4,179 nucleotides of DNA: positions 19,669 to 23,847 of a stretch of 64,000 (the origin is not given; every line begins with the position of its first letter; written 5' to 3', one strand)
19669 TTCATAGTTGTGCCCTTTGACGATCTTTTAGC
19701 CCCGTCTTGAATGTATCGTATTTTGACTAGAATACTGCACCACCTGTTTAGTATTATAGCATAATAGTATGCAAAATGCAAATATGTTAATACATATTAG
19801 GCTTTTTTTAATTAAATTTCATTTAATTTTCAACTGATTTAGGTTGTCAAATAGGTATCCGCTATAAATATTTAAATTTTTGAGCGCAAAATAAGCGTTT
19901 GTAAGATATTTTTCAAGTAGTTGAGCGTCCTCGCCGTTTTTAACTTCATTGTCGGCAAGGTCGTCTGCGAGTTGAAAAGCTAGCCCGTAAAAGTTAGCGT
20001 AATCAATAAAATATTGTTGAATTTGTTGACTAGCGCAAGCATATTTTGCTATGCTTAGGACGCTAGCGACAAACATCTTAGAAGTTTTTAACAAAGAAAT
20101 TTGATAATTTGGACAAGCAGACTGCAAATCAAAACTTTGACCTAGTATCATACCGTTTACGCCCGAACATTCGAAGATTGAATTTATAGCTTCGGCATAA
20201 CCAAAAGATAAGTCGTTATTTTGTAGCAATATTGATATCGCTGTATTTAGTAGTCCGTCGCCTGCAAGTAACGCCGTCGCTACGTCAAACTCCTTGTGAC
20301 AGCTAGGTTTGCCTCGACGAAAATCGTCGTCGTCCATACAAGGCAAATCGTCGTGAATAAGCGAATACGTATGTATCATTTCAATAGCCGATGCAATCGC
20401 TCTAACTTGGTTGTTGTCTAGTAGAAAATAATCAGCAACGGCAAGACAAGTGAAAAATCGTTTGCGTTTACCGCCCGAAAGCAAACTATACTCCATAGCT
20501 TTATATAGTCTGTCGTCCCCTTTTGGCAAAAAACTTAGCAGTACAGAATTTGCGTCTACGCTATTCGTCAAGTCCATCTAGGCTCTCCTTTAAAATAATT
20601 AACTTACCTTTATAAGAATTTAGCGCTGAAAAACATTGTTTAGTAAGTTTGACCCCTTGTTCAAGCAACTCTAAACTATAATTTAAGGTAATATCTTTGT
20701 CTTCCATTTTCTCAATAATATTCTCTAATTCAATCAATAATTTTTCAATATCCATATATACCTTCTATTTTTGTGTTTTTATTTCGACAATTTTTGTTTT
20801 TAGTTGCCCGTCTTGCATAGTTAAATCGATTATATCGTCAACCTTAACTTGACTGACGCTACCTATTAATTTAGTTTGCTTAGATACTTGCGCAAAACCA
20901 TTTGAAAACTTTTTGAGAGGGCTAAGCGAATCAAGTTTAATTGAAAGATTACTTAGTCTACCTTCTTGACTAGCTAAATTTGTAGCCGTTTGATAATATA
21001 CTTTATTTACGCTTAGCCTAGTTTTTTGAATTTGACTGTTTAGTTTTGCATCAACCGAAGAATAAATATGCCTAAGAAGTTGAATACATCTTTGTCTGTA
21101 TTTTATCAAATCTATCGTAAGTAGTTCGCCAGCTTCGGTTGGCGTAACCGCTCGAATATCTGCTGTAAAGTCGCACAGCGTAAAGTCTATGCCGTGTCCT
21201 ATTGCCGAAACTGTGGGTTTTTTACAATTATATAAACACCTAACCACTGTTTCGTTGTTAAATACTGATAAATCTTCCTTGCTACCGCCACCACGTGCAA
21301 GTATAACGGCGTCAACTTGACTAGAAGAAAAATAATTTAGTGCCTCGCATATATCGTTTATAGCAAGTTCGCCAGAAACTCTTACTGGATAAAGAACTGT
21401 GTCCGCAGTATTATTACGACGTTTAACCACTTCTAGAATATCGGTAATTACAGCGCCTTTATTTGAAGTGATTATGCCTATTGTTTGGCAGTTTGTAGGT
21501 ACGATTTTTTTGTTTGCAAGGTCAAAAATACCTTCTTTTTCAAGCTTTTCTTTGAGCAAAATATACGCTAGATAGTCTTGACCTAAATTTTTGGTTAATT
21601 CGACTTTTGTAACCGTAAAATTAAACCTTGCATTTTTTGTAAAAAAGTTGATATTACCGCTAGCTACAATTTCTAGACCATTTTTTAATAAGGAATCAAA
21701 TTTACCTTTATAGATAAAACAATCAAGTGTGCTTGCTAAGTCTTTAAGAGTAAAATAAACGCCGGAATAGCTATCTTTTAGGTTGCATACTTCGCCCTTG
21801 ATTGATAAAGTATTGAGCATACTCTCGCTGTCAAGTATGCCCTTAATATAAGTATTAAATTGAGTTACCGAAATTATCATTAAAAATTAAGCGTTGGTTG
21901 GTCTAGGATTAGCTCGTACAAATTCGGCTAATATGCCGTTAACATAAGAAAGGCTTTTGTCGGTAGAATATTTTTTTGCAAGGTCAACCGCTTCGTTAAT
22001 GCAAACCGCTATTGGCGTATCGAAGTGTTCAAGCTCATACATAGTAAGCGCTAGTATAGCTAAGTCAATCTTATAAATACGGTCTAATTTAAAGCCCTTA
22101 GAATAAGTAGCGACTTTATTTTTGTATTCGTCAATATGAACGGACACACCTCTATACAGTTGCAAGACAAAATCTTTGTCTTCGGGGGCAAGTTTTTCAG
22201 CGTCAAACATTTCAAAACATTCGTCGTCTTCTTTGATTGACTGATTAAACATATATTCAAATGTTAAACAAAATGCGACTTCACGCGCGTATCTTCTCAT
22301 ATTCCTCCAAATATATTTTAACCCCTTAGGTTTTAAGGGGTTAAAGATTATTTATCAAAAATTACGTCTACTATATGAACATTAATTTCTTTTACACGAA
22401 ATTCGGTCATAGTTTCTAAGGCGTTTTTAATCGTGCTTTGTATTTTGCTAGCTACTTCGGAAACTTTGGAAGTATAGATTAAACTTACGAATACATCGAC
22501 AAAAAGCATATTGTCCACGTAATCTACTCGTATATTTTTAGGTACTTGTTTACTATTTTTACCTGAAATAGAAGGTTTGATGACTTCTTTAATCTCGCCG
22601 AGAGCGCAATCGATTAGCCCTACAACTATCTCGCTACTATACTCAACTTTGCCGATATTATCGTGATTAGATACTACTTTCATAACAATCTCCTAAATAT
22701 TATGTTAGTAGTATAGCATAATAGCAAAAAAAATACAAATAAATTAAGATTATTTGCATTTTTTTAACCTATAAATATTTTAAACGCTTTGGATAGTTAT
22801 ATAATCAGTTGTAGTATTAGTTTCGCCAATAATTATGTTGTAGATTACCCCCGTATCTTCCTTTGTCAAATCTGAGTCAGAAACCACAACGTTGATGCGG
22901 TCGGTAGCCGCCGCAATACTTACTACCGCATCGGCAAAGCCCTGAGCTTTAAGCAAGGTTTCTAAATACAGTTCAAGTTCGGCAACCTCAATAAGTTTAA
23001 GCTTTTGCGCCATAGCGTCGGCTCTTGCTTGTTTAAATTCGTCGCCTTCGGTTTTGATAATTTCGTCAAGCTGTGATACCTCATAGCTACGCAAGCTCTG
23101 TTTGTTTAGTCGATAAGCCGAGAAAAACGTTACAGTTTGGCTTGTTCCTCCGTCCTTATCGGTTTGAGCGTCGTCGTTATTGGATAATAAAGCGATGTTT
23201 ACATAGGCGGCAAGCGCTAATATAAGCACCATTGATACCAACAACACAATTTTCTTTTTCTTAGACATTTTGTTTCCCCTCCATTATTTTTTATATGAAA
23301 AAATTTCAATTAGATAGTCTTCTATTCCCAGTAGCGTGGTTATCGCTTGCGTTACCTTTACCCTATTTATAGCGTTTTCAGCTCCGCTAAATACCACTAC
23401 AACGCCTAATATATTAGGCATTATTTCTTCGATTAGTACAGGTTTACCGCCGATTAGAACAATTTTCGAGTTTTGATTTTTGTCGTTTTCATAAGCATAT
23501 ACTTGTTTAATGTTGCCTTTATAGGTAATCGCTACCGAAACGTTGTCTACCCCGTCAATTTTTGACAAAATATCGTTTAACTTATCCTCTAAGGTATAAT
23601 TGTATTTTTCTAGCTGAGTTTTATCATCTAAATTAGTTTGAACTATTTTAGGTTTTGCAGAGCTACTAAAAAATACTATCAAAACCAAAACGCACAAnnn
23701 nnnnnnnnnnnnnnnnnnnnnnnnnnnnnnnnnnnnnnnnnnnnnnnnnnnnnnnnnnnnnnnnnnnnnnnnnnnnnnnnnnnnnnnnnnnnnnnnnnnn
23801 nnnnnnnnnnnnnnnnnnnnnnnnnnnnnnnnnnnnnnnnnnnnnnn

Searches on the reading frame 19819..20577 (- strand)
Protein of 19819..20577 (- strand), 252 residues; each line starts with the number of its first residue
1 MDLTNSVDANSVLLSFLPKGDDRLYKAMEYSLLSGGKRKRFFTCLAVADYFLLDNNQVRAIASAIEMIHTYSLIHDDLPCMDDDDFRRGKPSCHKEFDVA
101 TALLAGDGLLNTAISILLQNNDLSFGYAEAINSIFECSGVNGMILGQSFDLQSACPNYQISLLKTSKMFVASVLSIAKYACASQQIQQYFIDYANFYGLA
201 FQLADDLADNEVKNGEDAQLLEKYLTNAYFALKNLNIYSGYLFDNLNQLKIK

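Call 4: search_protein_families(library=ncbifam, proteins=[window:19819-20577:-])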
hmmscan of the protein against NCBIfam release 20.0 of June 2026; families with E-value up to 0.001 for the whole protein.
window:19819-20577:- (252 aa): 16 families
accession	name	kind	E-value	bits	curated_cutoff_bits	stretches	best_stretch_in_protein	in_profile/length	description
NF045485.1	FPPsyn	subfamily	8.4e-55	185.9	275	1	21-211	22-221/288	farnesyl diphosphate synthase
NF045685.1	GGPPSynCrtE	equivalog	2.9e-40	138.1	460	1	22-209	28-224/293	geranylgeranyl diphosphate synthase CrtE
NF007877.0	PRK10581.1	equivalog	2.4e-39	135.3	321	1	11-209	19-227/299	(2E,6E)-farnesyl diphosphate synthase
NF040698.1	IdsA_Meth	equivalog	7.2e-28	97.7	468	1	22-209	28-221/328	short chain isoprenyl diphosphate synthase IdsA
NF041169.1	f2_encap_cargo4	exception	4.7e-26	91.8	450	1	34-207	48-222/334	family 2 encapsulin nanocompartment cargo protein polyprenyl transferase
NF041003.1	GGPP_syn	equivalog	1e-24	87.2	500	1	9-207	13-216/326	geranylgeranyl diphosphate synthase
NF040789.2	gerfarn_diphsyn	equivalog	3.4e-23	82.4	560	1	22-211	32-240/345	geranylfarnesyl diphosphate synthase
TIGR02749.1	prenyl_cyano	equivalog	6.4e-20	71.4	383.2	1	21-210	29-219/322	solanesyl diphosphate synthase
NF008140.0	PRK10888.1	equivalog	8.3e-20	71.3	412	1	11-213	19-219/323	octaprenyl diphosphate synthase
TIGR02748.1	GerC3_HepT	equivalog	2.4e-17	63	456.55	1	26-210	33-215/319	heptaprenyl diphosphate synthase component II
NF045628.1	HxpDPsynlarge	equivalog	3e-16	59.3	500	1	14-210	13-207/311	hexaprenyl-diphosphate synthase large subunit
NF040627.1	GFPS_Meth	equivalog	6.4e-16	58.6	600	1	21-230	25-231/285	geranylfarnesyl diphosphate synthase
NF042417.1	NPPPS_Mycobact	equivalog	3e-15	56.1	600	1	16-220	36-238/335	nonaprenyl/(2E,6E)-farnesyl/geranylgeranyl diphosphat synthase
NF045549.1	GGPPsyn_IdsB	equivalog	1.1e-14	54.2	475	1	35-207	64-238/346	geranylgeranyl diphosphate synthase IdsB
NF042416.1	GFPPS_Mycobact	equivalog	2.1e-11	43.4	600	1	20-99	26-106/350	bifunctional (2E,6E)-farnesyl/geranyl diphosphate synthase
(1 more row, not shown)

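Call 8: search_protein_families(library=pfam, proteins=[window:19819-20577:-], max_evalue=0.01)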
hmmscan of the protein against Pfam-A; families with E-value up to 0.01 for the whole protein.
window:19819-20577:- (252 aa): 1 family
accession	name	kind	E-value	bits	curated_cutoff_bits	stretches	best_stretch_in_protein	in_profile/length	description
PF00348.22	polyprenyl_synt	-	2.9e-35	122.1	27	1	23-210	3-191/251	Polyprenyl synthetase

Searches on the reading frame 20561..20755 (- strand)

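Call 4: search_protein_families(library=ncbifam, proteins=[window:20561-20755:-])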
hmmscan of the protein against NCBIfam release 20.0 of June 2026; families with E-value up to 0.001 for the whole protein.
window:20561-20755:- (64 aa): 13 families
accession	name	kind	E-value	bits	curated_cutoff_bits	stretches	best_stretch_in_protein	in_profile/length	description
NF002140.0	PRK00977.1-4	equivalog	2.3e-13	49.7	71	1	4-58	13-67/81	exodeoxyribonuclease VII small subunit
TIGR01280.1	xseB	equivalog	1.6e-12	47.2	35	1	3-57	2-56/57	exodeoxyribonuclease VII small subunit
NF010673.0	PRK14070.1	equivalog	2.9e-09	36.9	119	1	1-61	1-61/75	exodeoxyribonuclease VII small subunit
NF010672.0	PRK14069.1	equivalog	3.7e-08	33.6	123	1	3-56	10-63/95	exodeoxyribonuclease VII small subunit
NF002137.0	PRK00977.1-1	equivalog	1.3e-07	31.4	94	1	2-55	10-63/80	exodeoxyribonuclease VII small subunit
NF002139.0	PRK00977.1-3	equivalog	3.3e-07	30.3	68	1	4-51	16-63/84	exodeoxyribonuclease VII small subunit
NF010671.0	PRK14068.1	equivalog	4.7e-07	29.8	95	1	3-48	8-53/76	exodeoxyribonuclease VII small subunit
NF002141.0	PRK00977.1-5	equivalog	4.7e-06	26.4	92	1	3-56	23-76/93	exodeoxyribonuclease VII small subunit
NF010667.0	PRK14064.1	equivalog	5.8e-06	26.6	134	1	4-49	9-54/75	exodeoxyribonuclease VII small subunit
NF002138.0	PRK00977.1-2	equivalog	6.5e-06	25.8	77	1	4-47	9-52/77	exodeoxyribonuclease VII small subunit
NF010669.0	PRK14066.1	equivalog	8.7e-06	25.9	113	1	4-61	7-64/76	exodeoxyribonuclease VII small subunit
NF010666.0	PRK14063.1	equivalog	1.5e-05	25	111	1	3-57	9-64/78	exodeoxyribonuclease VII small subunit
NF010670.0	PRK14067.1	equivalog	0.00059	19.5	107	1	2-50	9-57/81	exodeoxyribonuclease VII small subunit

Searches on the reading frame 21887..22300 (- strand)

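Call 4: search_protein_families(library=ncbifam, proteins=[window:21887-22300:-])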
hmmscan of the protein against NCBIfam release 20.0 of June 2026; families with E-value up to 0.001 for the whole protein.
window:21887-22300:- (137 aa): 6 families
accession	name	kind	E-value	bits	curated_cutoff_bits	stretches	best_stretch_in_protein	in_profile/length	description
TIGR01951.1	nusB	equivalog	1.1e-30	106.6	88.35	1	2-129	2-129/131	transcription antitermination factor NusB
NF001223.0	PRK00202.1-1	equivalog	4.7e-25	88.3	131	1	2-131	9-144/146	transcription antitermination factor NusB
NF011494.0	PRK14902.1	equivalog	1.1e-09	37.6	319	1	5-131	5-129/444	16S rRNA (cytosine(967)-C(5))-methyltransferase RsmB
NF001230.0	PRK00202.2-5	equivalog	8e-05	22.5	132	1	68-129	87-149/165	transcription antitermination factor NusB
NF011493.0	PRK14901.1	equivalog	9.5e-05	21.4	540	1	81-131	78-129/447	16S rRNA (cytosine(967)-C(5))-methyltransferase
TIGR00563.1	rsmB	equivalog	0.00045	19.4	269.05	1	77-131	69-124/437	16S rRNA (cytosine(967)-C(5))-methyltransferase RsmB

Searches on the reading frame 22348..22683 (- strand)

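Call 41: search_protein_families(library=pfam, proteins=[window:22348-22683:-], max_evalue=0.01)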
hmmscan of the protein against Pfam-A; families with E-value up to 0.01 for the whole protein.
window:22348-22683:- (111 aa): 1 family
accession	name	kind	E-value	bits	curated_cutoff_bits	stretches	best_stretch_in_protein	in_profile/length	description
PF03780.18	Asp23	-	1.3e-13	51.8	28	1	11-107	3-107/108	Asp23 family, cell envelope-related function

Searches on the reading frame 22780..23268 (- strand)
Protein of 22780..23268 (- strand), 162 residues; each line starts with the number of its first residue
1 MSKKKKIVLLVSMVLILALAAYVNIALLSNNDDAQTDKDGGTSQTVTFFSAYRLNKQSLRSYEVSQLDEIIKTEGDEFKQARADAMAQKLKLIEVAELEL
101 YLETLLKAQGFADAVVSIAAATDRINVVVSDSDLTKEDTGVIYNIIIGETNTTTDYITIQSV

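Call 42: search_protein_families(library=pfam, proteins=[window:22780-23268:-], max_evalue=0.01)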
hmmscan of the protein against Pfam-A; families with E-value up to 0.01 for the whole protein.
window:22780-23268:- (162 aa): 1 family
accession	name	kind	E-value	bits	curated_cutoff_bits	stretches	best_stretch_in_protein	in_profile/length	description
PF12685.13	SpoIIIAH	-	2.2e-24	86.9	30.6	1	36-159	71-191/191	SpoIIIAH-like protein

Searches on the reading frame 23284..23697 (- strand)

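Call 42: search_protein_families(library=pfam, proteins=[window:23284-23697:-], max_evalue=0.01)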
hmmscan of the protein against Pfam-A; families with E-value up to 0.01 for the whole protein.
window:23284-23697:- (137 aa): 0 families

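Call 74: search_protein_families(library=pfam, proteins=[window:23284-23697:-], max_evalue=5)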
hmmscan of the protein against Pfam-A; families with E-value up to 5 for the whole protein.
window:23284-23697:- (137 aa): 4 families
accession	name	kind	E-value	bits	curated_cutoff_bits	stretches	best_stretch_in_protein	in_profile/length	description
PF01514.23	YscJ_FliF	-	0.038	14.3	24.4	1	25-74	82-128/179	Secretory protein of YscJ/FliF family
PF04869.20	Uso1_p115_head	-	0.057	12.9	28.2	1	88-132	217-261/313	Uso1 / p115 like vesicle tethering protein, head region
PF04926.20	PAP_RNA-bind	-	0.058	13.5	24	1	24-77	17-70/181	Poly(A) polymerase predicted RNA binding domain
PF10220.14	Smg8_Smg9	-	0.24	10.1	22.5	1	2-76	164-237/882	Smg8_Smg9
